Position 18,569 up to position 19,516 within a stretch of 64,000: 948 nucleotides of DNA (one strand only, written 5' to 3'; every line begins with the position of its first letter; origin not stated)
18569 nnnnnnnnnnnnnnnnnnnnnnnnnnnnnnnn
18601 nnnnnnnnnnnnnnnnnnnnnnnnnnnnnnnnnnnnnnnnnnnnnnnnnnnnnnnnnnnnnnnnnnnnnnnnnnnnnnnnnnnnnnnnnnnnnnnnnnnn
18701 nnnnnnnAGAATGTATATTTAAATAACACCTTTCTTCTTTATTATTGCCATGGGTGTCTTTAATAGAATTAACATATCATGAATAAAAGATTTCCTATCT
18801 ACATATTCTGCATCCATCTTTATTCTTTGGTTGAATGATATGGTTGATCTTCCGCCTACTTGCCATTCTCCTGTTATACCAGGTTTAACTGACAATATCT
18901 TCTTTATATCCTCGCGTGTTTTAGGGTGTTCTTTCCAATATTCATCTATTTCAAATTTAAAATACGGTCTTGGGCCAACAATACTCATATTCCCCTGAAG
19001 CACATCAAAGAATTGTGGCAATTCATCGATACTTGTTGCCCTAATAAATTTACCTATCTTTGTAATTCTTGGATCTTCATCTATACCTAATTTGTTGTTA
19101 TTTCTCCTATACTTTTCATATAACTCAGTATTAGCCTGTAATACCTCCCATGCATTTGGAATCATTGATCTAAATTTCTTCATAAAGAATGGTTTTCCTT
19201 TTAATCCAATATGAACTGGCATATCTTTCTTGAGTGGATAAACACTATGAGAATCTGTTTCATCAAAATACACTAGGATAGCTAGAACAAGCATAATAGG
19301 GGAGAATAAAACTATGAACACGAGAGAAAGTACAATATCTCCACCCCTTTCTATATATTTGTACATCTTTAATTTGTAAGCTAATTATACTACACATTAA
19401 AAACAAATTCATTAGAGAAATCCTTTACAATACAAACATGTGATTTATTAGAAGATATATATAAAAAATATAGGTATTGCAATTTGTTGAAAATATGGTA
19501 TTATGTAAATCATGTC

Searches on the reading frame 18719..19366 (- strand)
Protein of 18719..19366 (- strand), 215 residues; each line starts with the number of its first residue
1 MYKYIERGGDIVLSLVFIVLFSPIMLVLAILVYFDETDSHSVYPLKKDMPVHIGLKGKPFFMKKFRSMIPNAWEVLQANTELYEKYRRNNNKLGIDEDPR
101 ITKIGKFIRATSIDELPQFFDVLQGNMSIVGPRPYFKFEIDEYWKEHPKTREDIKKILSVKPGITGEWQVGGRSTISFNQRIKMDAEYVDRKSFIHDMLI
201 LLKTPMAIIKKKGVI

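Call 45: search_protein_families(library=pfam, proteins=[window:18719-19366:-], max_evalue=0.001)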
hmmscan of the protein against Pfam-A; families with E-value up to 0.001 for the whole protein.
window:18719-19366:- (215 aa): 1 family
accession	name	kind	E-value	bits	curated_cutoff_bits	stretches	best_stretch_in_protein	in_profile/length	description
PF02397.22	Bac_transf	-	1.3e-51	175.2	27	1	8-209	3-178/179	Bacterial sugar transferase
